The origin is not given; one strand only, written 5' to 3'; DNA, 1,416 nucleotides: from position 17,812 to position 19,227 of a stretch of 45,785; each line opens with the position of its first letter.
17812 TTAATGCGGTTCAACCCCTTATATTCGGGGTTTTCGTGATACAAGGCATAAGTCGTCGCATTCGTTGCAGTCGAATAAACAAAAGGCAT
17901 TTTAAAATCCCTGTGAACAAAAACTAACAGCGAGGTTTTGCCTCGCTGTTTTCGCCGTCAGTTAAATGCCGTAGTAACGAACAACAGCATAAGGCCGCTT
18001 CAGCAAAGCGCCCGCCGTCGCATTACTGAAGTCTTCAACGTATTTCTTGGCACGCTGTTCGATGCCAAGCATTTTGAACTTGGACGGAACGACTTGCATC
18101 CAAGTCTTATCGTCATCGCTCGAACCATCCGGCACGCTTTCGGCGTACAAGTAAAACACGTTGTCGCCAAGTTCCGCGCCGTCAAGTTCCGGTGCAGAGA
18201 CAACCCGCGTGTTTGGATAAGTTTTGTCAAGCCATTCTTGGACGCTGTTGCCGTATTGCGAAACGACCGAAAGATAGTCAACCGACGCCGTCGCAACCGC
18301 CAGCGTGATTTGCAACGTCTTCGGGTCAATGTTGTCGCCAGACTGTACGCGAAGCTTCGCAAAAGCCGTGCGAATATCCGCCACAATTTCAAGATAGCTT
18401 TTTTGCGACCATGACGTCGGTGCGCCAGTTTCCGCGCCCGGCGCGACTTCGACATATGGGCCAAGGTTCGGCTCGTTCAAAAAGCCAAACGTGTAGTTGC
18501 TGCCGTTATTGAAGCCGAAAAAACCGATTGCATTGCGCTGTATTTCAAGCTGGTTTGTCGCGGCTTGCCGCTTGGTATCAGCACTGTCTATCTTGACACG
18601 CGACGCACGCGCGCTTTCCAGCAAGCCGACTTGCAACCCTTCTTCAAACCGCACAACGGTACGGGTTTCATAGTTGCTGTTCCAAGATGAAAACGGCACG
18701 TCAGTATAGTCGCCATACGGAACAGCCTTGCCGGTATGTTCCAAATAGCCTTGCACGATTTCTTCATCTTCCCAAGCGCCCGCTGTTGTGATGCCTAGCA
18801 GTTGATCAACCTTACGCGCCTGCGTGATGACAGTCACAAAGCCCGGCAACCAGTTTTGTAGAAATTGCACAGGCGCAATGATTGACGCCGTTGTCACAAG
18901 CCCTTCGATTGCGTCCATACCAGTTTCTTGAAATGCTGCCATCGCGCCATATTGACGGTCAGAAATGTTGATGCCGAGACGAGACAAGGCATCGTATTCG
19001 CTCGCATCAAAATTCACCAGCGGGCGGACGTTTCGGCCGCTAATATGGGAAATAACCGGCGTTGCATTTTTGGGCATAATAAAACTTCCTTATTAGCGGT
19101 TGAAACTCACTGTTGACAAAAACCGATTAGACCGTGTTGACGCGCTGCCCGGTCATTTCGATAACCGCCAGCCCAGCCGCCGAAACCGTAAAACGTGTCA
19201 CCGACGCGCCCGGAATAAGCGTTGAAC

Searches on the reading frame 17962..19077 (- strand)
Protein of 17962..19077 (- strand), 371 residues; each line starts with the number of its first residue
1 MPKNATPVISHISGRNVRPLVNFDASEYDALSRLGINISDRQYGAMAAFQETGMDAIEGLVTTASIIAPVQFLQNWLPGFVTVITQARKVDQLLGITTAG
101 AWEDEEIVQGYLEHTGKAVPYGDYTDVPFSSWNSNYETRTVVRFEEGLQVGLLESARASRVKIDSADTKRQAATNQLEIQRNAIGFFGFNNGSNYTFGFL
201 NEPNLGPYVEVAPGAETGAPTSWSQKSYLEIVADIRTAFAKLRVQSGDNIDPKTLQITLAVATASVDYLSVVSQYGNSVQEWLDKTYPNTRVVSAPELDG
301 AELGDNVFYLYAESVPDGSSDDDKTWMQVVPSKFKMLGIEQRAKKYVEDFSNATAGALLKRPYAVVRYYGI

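Call 9: search_protein_families(library=phrogs, proteins=[window:17962-19077:-], max_evalue=0.00001)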
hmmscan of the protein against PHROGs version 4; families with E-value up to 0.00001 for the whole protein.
window:17962-19077:- (371 aa): 1 family
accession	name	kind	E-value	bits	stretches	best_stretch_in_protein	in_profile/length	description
phrog_264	-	head and packaging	2.5e-70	238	1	51-371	13-321/321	major head protein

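Call 48: search_dna_similar(query=window:17962-19077:-, collection=phages, mode=protein, max_rows=15)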
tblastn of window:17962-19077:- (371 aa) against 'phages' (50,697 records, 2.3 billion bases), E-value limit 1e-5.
Records with a match: 541; places in all: 544; records where one place covers at least 80% of the query: 495.
Best place of each record, by identity: <60% 541.
By first word of the organism name: Pseudomonas 301; Acinetobacter 80; Xanthomonas 42; Escherichia 27; Burkholderia 17; Aeromonas 10; Serratia 9; Vibrio 8; Bordetella 8; Klebsiella 6; and 20 more.
By host as written in the record: Pseudomonas aeruginosa 117; Pseudomonas aeruginosa PAO1 86; - 41; Acinetobacter baumannii 40; Pseudomonas sp. 28; Xanthomonas oryzae pv. oryzae 14; Escherichia coli 13; Pseudomonas aeruginosa PA14 8; and 122 more.
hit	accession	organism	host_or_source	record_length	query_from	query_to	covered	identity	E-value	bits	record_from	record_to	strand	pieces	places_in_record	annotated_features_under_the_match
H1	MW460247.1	Burkholderia phage BCSR129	Burkholderia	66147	6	371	99%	54.3%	2e-122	394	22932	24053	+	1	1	capsid and scaffold protein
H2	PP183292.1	Burkholderia phage Bm1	Burkholderia multivorans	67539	6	371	99%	53.3%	3e-118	382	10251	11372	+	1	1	major head protein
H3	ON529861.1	Luteibacter phage vB_LflM-Pluto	Luteibacter sp. EIF3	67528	9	371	98%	51.9%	8e-112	363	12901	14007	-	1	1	major capsid protein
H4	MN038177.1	Pantoea phage Kyle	Panteoa sp. Environmental Isolate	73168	6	371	99%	50.0%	6e-111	361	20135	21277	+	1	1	32: major capsid protein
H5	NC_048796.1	Pantoea phage Kyle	Panteoa sp. Environmental Isolate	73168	6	371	99%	50.0%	6e-111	361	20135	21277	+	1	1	32: major head protein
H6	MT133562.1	Pseudomonas phage willy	Pseudomonas aeruginosa PAO1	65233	10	371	98%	50.4%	2e-109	357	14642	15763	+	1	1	capsid and scaffold protein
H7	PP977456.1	Pseudomonas phage vB_PaeM_4002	Pseudomonas aeruginosa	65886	10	371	98%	50.4%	2e-109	357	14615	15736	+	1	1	record has no annotation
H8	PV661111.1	Pseudomonas phage Banzai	Pseudomonas aeruginosa PAO1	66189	10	371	98%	50.4%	2e-109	357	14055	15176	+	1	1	major capsid protein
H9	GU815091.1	Pseudomonas phage JG024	Pseudomonas aeruginosa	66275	10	371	98%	50.4%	2e-109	357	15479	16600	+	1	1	putative major strucutral protein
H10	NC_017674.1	Pseudomonas phage JG024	Pseudomonas aeruginosa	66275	10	371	98%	50.4%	2e-109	357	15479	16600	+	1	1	major head protein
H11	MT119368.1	Pseudomonas phage shane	Pseudomonas aeruginosa PAO1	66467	10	371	98%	50.4%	2e-109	357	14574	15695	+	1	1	capsid and scaffold protein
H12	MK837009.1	Pseudomonas virus Pa193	Pseudomonas aeruginosa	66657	10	371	98%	50.4%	2e-109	357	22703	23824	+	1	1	capsid and scaffold protein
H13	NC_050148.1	Pseudomonas virus Pa193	Pseudomonas aeruginosa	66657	10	371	98%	50.4%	2e-109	357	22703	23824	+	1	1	major head protein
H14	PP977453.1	Pseudomonas phage vB_PaeM_1649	Pseudomonas aeruginosa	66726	10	371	98%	50.4%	2e-109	357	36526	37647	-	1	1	record has no annotation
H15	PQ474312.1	Pseudomonas phage T35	Pseudomonas aeruginosa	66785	10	371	98%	50.4%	2e-109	357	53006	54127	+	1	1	hypothetical protein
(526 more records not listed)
